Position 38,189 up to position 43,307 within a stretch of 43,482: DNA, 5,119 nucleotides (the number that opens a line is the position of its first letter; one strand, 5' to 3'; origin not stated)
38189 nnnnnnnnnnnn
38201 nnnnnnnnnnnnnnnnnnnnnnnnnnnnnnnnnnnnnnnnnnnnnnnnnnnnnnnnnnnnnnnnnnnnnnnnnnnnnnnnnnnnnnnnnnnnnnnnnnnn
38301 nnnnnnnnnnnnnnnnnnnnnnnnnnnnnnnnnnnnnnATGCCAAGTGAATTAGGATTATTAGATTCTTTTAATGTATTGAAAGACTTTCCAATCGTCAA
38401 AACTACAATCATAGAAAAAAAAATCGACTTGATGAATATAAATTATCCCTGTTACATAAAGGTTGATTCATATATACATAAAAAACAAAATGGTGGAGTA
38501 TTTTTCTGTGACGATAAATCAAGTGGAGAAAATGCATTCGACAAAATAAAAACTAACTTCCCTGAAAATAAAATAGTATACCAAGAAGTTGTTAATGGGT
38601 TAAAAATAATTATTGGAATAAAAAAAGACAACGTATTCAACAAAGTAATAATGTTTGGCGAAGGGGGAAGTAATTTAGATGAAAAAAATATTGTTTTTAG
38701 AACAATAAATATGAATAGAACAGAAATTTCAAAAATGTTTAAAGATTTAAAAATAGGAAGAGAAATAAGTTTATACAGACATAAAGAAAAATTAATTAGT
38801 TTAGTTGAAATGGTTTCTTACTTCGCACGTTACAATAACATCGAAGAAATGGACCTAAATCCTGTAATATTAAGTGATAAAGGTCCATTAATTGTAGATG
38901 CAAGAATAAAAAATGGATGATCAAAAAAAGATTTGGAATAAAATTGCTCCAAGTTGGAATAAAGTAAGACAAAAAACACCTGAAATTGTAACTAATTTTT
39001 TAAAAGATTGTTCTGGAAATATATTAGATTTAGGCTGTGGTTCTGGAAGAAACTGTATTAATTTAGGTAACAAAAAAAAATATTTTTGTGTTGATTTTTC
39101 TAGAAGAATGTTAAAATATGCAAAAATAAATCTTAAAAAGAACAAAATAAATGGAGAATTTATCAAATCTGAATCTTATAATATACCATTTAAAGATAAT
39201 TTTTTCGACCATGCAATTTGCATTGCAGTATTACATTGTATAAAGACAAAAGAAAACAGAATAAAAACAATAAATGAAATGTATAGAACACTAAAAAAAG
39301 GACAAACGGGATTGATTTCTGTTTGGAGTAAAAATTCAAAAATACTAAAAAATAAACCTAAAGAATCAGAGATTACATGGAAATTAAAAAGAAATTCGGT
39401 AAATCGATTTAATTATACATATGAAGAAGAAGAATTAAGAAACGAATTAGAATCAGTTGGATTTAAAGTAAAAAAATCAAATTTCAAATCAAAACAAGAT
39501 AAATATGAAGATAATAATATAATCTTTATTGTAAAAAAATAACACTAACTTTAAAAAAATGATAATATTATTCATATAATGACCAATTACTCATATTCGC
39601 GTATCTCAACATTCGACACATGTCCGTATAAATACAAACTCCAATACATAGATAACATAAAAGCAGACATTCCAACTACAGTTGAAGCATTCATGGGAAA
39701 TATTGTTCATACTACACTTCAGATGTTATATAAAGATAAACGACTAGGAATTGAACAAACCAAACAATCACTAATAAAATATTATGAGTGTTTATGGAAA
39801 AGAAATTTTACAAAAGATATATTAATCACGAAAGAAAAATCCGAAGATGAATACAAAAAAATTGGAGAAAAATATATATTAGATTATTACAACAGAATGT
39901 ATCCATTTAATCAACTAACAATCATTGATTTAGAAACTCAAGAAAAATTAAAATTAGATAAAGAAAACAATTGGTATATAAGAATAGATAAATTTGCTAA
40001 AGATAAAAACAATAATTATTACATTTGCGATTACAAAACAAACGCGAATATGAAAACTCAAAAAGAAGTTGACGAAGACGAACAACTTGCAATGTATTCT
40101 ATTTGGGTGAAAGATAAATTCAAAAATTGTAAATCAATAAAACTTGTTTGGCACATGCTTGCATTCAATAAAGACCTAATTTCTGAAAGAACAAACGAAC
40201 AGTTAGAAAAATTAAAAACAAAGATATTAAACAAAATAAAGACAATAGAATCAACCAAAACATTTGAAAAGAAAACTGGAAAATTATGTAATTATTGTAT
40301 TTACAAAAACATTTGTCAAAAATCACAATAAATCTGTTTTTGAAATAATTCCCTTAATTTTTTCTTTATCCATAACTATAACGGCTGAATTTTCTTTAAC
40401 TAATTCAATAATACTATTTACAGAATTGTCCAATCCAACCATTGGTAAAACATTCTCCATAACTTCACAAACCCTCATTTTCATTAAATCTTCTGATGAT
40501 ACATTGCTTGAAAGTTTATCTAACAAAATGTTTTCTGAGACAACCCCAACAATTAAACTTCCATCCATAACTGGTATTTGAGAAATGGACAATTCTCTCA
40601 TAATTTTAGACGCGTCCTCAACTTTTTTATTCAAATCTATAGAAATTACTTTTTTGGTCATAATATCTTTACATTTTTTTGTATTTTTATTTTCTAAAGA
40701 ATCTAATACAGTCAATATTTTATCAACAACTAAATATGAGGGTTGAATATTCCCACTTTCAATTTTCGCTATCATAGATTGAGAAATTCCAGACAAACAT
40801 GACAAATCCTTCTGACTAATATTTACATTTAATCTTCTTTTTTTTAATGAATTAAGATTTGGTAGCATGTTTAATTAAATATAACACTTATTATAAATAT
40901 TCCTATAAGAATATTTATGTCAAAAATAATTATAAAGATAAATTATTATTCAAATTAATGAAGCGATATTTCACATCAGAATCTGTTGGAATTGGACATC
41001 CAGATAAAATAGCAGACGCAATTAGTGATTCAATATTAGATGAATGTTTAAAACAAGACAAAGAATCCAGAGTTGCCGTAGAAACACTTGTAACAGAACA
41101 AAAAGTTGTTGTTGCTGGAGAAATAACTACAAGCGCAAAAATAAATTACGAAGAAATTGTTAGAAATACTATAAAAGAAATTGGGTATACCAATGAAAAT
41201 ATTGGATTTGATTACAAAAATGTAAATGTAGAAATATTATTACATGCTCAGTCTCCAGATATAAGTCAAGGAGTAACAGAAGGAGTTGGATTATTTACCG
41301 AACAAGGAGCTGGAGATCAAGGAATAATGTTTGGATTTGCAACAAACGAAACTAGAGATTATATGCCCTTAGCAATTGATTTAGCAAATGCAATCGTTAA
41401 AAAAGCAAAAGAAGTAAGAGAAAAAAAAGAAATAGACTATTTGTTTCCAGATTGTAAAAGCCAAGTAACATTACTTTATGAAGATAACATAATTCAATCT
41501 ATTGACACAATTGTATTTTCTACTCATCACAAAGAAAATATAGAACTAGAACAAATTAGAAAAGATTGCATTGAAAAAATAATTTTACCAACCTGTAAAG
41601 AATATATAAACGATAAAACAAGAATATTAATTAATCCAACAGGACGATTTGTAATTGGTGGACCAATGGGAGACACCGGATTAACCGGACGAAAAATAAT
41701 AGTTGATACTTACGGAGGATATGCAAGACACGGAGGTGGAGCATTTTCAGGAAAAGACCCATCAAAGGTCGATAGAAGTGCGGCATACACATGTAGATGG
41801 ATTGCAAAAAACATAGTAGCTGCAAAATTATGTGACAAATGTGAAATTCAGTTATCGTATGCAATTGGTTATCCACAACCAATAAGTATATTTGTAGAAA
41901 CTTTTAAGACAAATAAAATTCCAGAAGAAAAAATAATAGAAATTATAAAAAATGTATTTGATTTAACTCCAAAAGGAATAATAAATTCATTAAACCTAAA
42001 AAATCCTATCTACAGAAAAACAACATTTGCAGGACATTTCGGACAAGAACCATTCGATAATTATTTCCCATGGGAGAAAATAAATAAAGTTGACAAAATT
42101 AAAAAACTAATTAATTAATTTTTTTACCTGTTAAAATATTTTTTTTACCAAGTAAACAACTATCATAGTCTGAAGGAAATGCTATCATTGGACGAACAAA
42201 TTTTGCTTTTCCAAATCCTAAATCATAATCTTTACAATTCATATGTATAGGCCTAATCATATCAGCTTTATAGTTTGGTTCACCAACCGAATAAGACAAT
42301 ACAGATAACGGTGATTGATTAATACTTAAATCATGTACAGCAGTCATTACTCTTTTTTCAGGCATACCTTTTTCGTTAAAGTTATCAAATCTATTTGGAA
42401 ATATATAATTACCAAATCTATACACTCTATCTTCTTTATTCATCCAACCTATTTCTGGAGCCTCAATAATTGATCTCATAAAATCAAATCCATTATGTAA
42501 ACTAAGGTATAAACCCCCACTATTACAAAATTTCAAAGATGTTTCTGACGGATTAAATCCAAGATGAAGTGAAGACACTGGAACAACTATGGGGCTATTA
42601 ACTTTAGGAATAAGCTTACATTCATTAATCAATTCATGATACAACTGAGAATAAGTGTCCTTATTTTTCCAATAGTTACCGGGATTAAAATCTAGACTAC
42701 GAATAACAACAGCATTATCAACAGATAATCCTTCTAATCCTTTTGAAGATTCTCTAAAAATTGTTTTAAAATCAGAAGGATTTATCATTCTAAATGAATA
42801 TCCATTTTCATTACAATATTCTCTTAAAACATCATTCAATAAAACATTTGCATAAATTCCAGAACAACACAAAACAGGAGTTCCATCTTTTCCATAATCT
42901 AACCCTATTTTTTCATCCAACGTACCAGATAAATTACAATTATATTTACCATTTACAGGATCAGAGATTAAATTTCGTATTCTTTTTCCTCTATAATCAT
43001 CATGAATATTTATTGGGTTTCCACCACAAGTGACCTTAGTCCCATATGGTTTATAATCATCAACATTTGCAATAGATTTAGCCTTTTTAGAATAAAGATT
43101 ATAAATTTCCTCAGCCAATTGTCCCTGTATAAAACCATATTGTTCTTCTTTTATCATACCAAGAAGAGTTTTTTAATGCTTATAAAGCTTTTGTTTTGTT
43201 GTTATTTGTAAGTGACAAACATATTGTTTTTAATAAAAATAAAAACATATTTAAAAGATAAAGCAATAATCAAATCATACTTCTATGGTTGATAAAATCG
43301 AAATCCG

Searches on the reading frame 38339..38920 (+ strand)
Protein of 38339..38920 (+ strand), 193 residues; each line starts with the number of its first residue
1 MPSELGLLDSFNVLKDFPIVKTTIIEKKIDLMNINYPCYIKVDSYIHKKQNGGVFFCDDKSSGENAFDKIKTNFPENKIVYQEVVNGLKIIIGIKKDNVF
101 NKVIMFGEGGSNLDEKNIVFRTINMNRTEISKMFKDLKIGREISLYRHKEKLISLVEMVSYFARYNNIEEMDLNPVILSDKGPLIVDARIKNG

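Call 70: search_protein_families(library=pfam, proteins=[window:38339-38920:+], max_evalue=0.001)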
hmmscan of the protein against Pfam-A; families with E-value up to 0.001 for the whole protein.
window:38339-38920:+ (193 aa): 1 family
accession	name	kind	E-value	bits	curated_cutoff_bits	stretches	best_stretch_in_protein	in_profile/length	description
PF13549.11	ATP-grasp_5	-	1.5e-22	80.5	27.6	1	31-191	42-220/221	ATP-grasp domain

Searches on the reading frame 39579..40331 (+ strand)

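Call 70: search_protein_families(library=pfam, proteins=[window:39579-40331:+], max_evalue=0.001)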
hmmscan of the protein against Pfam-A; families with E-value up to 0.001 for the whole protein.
window:39579-40331:+ (250 aa): 1 family
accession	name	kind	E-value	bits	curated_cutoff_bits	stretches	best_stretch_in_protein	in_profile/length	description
PF12705.13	PDDEXK_1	-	3e-27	96.6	22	1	4-247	2-247/247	PD-(D/E)XK nuclease superfamily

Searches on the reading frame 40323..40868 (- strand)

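Call 70: search_protein_families(library=pfam, proteins=[window:40323-40868:-], max_evalue=0.001)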
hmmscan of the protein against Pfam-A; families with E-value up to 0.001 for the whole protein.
window:40323-40868:- (181 aa): 4 families
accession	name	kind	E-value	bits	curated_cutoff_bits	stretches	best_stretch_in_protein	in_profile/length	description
PF00571.33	CBS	-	3.7e-16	59.6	24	2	67-119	2-55/57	CBS domain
PF01381.28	HTH_3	-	5.4e-10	39.6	23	1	8-56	1-49/55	Helix-turn-helix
PF12844.13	HTH_19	-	5.7e-05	23.4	30.2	1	8-53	4-49/64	Helix-turn-helix domain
PF13560.12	HTH_31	-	0.00057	20.6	27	1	8-56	6-55/64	Helix-turn-helix domain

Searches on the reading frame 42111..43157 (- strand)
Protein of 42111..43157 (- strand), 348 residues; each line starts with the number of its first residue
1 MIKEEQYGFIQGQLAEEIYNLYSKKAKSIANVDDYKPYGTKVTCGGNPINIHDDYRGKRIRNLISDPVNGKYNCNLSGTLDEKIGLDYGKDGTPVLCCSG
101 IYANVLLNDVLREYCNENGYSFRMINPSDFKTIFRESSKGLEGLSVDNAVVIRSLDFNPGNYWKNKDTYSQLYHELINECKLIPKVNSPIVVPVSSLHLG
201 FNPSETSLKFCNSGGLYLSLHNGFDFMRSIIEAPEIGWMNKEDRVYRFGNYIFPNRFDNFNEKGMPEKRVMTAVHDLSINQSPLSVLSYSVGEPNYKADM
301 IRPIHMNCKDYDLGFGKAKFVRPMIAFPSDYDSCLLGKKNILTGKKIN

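Call 46: list_cluster_members(proteins=[P0124, P0125, P0126, P0127, P0128, P0130, P0131, window:42111-43157:-, window:22013-22612:-])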
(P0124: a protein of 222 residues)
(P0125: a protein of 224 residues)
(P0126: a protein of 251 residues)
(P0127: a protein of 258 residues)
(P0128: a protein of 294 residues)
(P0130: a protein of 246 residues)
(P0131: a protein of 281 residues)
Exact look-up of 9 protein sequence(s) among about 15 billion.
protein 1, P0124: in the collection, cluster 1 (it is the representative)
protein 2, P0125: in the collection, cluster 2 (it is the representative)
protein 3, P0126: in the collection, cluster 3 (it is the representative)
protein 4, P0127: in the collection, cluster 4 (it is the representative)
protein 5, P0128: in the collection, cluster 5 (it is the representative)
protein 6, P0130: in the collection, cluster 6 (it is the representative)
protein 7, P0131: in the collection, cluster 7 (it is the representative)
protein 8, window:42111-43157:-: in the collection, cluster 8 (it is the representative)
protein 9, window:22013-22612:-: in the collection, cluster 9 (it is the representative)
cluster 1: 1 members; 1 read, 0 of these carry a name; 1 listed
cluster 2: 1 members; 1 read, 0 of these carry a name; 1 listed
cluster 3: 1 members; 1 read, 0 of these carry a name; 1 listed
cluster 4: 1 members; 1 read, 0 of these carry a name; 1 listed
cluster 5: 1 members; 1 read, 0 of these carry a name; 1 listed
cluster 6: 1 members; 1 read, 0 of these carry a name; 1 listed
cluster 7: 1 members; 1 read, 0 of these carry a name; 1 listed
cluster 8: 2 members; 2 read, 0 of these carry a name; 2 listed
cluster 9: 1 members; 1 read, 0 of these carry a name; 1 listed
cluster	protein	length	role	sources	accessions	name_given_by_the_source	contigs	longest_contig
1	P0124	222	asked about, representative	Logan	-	-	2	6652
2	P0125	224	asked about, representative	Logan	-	-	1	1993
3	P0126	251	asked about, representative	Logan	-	-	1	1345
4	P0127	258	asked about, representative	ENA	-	-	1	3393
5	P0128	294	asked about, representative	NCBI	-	-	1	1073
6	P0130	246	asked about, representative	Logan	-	-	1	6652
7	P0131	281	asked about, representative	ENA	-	-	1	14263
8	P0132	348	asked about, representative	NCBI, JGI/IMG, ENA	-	-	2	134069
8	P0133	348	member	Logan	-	-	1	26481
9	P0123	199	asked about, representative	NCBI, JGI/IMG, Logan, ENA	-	-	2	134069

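Call 48: find_encoding_contigs(protein=window:42111-43157:-, flank=10000, max_places=4)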
Protein window:42111-43157:- (348 aa): 4 contigs read that carry it; 3 places shown.
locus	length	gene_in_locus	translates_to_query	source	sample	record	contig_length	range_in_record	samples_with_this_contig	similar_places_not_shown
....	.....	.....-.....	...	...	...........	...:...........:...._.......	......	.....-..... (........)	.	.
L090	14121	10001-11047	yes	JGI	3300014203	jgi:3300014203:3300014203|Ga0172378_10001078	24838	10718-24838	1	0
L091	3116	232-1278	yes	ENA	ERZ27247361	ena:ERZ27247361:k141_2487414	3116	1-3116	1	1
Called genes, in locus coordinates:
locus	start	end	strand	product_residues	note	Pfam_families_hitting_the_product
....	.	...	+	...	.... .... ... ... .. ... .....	-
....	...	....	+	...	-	-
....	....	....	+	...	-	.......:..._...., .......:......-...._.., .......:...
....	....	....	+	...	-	-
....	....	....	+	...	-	-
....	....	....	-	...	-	-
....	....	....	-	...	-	-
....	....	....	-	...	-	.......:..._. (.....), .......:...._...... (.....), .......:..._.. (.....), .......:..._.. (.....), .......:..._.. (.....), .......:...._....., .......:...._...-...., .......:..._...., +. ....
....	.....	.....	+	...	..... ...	-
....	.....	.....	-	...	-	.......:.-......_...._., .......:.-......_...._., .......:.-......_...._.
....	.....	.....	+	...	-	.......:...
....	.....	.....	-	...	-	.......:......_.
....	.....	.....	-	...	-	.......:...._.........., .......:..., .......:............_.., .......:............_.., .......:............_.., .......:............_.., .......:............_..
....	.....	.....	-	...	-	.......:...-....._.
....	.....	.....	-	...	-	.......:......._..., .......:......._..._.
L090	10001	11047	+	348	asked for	-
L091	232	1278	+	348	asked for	-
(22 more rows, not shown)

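Call 70: search_protein_families(library=pfam, proteins=[window:42111-43157:-], max_evalue=0.001)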
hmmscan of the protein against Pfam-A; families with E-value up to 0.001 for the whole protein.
window:42111-43157:- (348 aa): 0 families
